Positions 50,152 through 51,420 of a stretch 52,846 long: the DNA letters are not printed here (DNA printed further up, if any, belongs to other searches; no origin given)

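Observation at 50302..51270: Secreted protein with an E2/UBC-like core missing the HPN-Cys catalytic loop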

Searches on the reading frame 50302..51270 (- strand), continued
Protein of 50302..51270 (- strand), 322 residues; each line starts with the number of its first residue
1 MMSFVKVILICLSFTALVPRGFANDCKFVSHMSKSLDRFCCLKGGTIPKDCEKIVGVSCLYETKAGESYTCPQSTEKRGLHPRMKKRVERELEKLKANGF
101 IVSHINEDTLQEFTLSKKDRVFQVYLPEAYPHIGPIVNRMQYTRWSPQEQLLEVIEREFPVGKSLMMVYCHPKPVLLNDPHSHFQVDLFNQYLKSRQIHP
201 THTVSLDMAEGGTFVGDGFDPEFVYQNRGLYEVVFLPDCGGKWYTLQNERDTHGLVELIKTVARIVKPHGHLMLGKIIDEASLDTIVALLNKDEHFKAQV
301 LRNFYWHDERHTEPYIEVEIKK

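Call 39: predict_structure(alignment_id=A4)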
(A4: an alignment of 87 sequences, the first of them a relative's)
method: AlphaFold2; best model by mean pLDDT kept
length: 322 residues; sequences in the alignment: 87
mean_pLDDT: 85.9   pTM: 0.75
mean pLDDT of the five models: 85.9, 85.5, 85.2, 84.9, 84.5
residues with pLDDT >= 90: 228; 70-90: 34; 50-70: 22; < 50: 38
segments of 3 or more residues with pLDDT < 50: 36-46, 48-72
pLDDT, mean of each block of 10 residues (from residue 1): 84 77 55 46 44 41 43 66 95 98 93 96 96 97 96 96 95 94 94 95 96 96 97 95 96 98 98 96 97 98 84 94 91
secondary structure, 60 per line:
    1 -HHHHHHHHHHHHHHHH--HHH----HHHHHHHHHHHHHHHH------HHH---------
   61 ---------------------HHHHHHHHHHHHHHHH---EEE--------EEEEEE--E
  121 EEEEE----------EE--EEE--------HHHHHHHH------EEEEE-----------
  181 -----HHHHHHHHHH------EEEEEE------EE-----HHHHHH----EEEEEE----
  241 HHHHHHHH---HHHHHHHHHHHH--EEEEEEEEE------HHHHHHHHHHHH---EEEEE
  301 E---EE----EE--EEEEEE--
elements in order: H2-17 H27-42 H82-97 E101-103 E112-117 E120-125 E140-142 H151-158 E165-169 H186-195 E202-207 H221-226 E231-236 H241-248 H252-263 E266-274 H281-292 E296-301 E315-320

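Call 44: fold_search(model_id=the predicted structure, library=pdb)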
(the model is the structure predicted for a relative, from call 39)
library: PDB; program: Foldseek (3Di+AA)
matches with E <= 10: 1432; with E <= 0.001: 196
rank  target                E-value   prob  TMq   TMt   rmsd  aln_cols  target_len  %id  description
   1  3bwc_A                7.0e-06  1.00  0.28  0.31  16.9       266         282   13  Crystal structure of spermidine synthase from Trypanosoma cruzi in complex with SAM at 2.3 A resolution (released 2008-04-01)
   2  4yuz_D                7.9e-06  1.00  0.28  0.33  16.8       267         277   13  Crystal structure of Trypanosoma cruzi spermidine synthase in complex with 5-[(4-methylbenzyl)oxy]quinazoline-2,4-diam (released 2015-09-09)
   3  4rx1_B                8.9e-06  1.00  0.32  0.48   6.9       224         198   12  Crystal Structure of antibiotic-resistance methyltransferase Kmr (released 2015-03-11)
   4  5y4q_B                1.4e-05  1.00  0.28  0.31  16.6       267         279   13  Crystal structure of Trypanosoma cruzi spermidine synthase in complex with N-(4-methoxyphenyl)quinolin-4-amine (released 2018-08-08)
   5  3bwc_B                1.7e-05  1.00  0.27  0.31  17.2       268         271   12  Crystal structure of spermidine synthase from Trypanosoma cruzi in complex with SAM at 2.3 A resolution (released 2008-04-01)
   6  3e05_D                1.7e-05  1.00  0.24  0.36  14.9       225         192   16  CRYSTAL STRUCTURE OF Precorrin-6y C5,15-methyltransferase FROM Geobacter metallireducens GS-15 (released 2008-08-12)
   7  8h26_A                2.0e-05  1.00  0.29  0.47  10.0       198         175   13  Crystal structure of MnmM from S. aureus complexed with SAH (1.50 A) (released 2023-01-18)
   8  4pwy                  2.1e-05  1.00  0.28  0.35  16.0       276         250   14  Crystal structure of a Calmodulin-lysine N-methyltransferase fragment (released 2014-04-16)
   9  4yv1_B                2.5e-05  1.00  0.29  0.32  17.2       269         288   13  Crystal structure of Trypanosoma cruzi spermidine synthase in complex with quinolin-8-yl piperidine-1-carboxylate (released 2015-09-16)
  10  5y4p_B                2.8e-05  1.00  0.28  0.32  17.6       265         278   13  Crystal structure of Trypanosoma cruzi spermidine synthase in complex with 5-methoxy-2-(5-methyl-4,5-dihydro-1H-imidaz (released 2018-08-08)
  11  7o9m_n                3.4e-05  1.00  0.31  0.43   9.4       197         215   17  Human mitochondrial ribosome large subunit assembly intermediate with MTERF4-NSUN4, MRM2, MTG1 and the MALSU module (released 2021-06-30)
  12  8h27_D                3.6e-05  1.00  0.27  0.45  12.6       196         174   15  Crystal structure of MnmM from S. aureus complexed with SAM (2.04 A) (released 2023-01-25)
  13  4yv0_C                3.6e-05  0.99  0.26  0.29  17.6       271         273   12  Crystal structure of Trypanosoma cruzi spermidine synthase in complex with (2S)-N-methyl-N-phenyl-2,3-dihydro-1,4-benz (released 2015-09-16)
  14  5y4p_D                4.0e-05  0.99  0.25  0.29  17.2       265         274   14  Crystal structure of Trypanosoma cruzi spermidine synthase in complex with 5-methoxy-2-(5-methyl-4,5-dihydro-1H-imidaz (released 2018-08-08)
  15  8iyi_B                4.8e-05  1.00  0.27  0.29  17.8       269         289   10  Spermidine synthase from Kluyveromyces lactis (released 2023-06-28)
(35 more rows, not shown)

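Call 45: fold_search(model_id=the predicted structure, library=viral)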
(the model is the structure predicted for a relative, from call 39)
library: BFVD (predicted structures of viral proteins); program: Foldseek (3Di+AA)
matches with E <= 10: 714; with E <= 0.001: 31
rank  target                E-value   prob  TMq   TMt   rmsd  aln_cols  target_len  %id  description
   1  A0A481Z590            1.7e-05  0.99  0.26  0.19  24.9       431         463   11  site-specific DNA-methyltransferase (cytosine-N(4)-specific) [Pithovirus LCPAC201]
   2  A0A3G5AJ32            2.6e-05  1.00  0.30  0.18  20.3       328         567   13  Methyltransferase domain-containing protein [Solumvirus sp.]
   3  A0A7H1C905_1          1.2e-04  0.98  0.29  0.09  23.1       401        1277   12  Replicase large subunit (Fragment) [Serbia virga-like virus 1]
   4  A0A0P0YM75            1.2e-04  1.00  0.25  0.37  17.1       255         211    6  (no name in the UniProt tables at hand)
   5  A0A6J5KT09            1.3e-04  1.00  0.31  0.23  16.5       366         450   10  AdoMet_MTases domain containing protein [uncultured Caudovirales phage]
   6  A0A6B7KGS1            1.7e-04  1.00  0.27  0.28   9.4       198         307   13  MTASE-1 [Spodoptera cosmioides nucleopolyhedrovirus]
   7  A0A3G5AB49            1.8e-04  1.00  0.29  0.26   8.2       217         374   12  Uncharacterized protein [Hyperionvirus sp.]
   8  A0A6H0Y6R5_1          1.8e-04  0.99  0.25  0.08  10.5       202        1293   10  (no name in the UniProt tables at hand)
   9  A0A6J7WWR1            1.9e-04  1.00  0.29  0.41   7.1       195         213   10  Uncharacterized protein [uncultured Caudovirales phage]
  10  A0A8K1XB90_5          2.3e-04  0.96  0.27  0.07  22.5       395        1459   11  (no name in the UniProt tables at hand)
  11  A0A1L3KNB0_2          2.6e-04  0.98  0.30  0.10  21.2       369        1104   12  (no name in the UniProt tables at hand)
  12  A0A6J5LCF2            3.1e-04  1.00  0.30  0.26   7.6       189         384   10  Methyltransferase domain containing protein [uncultured Caudovirales phage]
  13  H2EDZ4                3.7e-04  0.96  0.27  0.18  20.3       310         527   10  Putative FtsJ-like methyl transferase [Moumouvirus sp. 'Monve']
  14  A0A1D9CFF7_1          3.7e-04  0.96  0.29  0.10  23.3       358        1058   10  (no name in the UniProt tables at hand)
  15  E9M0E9                4.2e-04  1.00  0.30  0.29   8.5       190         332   10  Core-spike protein lambda-2 (Fragment) [Mammalian orthoreovirus 3]
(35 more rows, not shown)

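Call 46: list_cluster_members(proteins=[P0003, P0004, P0005, P0022, P0040, P0059, P0099, P0104, P0125, P0016])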
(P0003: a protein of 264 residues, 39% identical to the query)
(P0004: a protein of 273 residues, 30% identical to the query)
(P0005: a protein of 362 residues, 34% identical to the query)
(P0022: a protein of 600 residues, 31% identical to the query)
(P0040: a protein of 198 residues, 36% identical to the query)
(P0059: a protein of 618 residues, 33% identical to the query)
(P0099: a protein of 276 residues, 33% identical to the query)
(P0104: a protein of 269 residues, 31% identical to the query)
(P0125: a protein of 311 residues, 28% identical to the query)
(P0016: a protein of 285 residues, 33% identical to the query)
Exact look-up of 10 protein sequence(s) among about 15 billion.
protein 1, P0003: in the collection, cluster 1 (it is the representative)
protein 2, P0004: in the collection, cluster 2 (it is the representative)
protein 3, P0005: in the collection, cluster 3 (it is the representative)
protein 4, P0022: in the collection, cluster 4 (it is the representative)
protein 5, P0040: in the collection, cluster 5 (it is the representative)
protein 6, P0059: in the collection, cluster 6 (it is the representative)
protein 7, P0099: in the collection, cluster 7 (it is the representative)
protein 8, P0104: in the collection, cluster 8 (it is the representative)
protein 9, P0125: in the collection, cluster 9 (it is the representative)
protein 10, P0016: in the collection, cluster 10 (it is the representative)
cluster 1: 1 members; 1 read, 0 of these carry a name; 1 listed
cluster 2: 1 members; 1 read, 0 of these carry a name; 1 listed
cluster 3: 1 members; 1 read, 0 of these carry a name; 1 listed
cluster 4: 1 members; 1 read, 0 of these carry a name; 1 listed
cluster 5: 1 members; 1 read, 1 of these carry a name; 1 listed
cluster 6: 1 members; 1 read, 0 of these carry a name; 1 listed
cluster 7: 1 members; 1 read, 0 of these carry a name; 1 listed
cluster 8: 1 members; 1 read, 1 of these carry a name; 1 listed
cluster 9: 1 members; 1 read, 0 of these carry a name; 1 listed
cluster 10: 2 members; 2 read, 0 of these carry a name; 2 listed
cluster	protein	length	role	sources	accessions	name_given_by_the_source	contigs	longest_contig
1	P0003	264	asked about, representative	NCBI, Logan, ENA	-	-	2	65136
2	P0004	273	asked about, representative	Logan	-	-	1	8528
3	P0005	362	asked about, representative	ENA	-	-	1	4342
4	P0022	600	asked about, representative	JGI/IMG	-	-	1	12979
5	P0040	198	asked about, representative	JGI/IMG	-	SAM-dependent methyltransferase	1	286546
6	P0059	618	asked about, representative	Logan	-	-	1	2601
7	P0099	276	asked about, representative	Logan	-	-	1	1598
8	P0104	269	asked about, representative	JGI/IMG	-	hypothetical protein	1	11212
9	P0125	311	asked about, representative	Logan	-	-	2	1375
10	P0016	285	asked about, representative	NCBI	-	-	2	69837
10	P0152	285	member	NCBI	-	-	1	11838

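Call 47: find_encoding_contigs(protein=P0040, flank=8000, max_places=2)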
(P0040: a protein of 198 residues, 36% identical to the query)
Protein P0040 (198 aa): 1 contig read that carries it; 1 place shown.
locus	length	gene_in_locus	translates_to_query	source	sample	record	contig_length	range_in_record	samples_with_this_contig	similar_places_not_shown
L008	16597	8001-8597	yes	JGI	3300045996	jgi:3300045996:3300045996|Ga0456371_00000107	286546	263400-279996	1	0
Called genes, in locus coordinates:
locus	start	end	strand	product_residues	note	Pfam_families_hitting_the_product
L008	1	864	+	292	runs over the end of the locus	PF00669:Flagellin_N, PF00700:Flagellin_C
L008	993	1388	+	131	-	-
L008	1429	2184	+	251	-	PF00149:Metallophos, PF12850:Metallophos_2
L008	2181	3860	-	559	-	PF02463:SMC_N, PF13175:AAA_15, PF13476:AAA_23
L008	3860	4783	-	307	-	PF01513:NAD_kinase, PF20143:NAD_kinase_C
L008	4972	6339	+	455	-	PF05496:RuvB_N, PF01078:Mg_chelatase (faint), PF07728:AAA_5, PF13173:AAA_14 (weak), PF00004:AAA, PF00910:RNA_helicase (weak), PF16193:AAA_assoc_2, PF12002:MgsA_C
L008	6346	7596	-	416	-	PF00443:UCH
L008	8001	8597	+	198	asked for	-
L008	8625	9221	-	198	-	PF27299:TP0873_N, PF26154:DUF8042 (weak)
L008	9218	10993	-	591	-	PF01075:Glyco_transf_9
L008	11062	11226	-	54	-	-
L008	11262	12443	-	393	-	PF24575:TPR_Slam (faint), PF23914:TPR_CcmH_CycH (faint), PF12895:ANAPC3 (faint), PF13181:TPR_8 (faint), PF13431:TPR_17 (faint), PF13432:TPR_16 (weak), PF13432:TPR_16 (weak), PF14559:TPR_19 (weak), +10 more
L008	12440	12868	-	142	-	-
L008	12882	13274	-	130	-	PF02561:FliS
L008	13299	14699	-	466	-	PF02465:FliD_N, PF07195:FliD_C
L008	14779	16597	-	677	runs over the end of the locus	PF13174:TPR_6 (faint), PF00515:TPR_1 (faint), PF04348:LppC, PF14559:TPR_19, PF13433:Peripla_BP_5 (weak), PF13458:Peripla_BP_6, PF01094:ANF_receptor, PF13458:Peripla_BP_6, +1 more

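Call 48: find_encoding_contigs(protein=P0022, flank=8000, max_places=2)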
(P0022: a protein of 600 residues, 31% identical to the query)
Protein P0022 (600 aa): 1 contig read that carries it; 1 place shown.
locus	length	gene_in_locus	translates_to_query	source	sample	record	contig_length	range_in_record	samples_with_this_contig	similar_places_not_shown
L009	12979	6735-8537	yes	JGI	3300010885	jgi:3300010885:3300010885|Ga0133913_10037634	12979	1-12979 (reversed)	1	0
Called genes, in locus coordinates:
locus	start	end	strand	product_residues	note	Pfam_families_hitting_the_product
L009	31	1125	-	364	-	-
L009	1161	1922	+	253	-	PF01712:dNK, PF00693:Herpes_TK (faint)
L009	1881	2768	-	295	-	-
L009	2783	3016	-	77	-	-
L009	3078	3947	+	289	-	PF07722:Peptidase_C26, PF00117:GATase (weak)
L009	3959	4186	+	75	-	PF01194:RNA_pol_N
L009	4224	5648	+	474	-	-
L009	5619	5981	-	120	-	-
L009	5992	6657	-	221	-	PF02732:ERCC4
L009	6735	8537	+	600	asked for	-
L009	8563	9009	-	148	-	PF04777:Evr1_Alr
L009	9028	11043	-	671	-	-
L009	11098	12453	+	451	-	PF03159:XRN_N, PF17846:XRN_M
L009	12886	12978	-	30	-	?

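Call 49: search_protein_families(library=pfam, proteins=[P0022, P0055, P0059, P0072, P0107, P0110, P0114, P0151, P0099, P0143], max_evalue=0.05)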
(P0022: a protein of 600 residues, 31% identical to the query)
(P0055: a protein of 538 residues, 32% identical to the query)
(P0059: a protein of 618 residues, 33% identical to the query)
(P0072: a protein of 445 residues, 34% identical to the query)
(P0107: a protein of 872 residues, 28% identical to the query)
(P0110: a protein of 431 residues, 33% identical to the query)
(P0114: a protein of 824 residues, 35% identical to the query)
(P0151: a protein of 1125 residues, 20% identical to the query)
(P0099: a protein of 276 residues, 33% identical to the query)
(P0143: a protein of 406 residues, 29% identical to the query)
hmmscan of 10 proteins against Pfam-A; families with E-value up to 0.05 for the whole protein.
P0022 (600 aa): 0 families

P0055 (538 aa): 0 families

P0059 (618 aa): 0 families

P0072 (445 aa): 0 families

P0107 (872 aa): 1 family
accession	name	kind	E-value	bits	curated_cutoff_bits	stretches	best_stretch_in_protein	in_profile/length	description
PF10275.15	Peptidase_C65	-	3.7e-06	27.1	24.3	1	274-344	33-87/243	Peptidase C65 Otubain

P0110 (431 aa): 0 families

P0114 (824 aa): 0 families

P0151 (1125 aa): 1 family
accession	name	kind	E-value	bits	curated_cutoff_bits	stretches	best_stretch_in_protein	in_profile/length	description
PF10275.15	Peptidase_C65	-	7.8e-09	35.8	24.3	1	302-412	39-151/243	Peptidase C65 Otubain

P0099 (276 aa): 1 family
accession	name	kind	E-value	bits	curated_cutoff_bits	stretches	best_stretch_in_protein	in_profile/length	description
PF02809.26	UIM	-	0.007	16.6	21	1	21-35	2-16/17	Ubiquitin interaction motif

P0143 (406 aa): 0 families

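Call 58: find_related_loci(query=A5, collection=genome_contigs, flank=8000)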
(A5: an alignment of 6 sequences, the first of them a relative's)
Query A5 (322 aa) in genome_contigs; peptide patterns used: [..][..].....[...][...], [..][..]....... (x = any residue, [..] = any of these).
73 stretches matched a pattern, but none encodes a relative of the query by tblastn (E <= 1e-3).
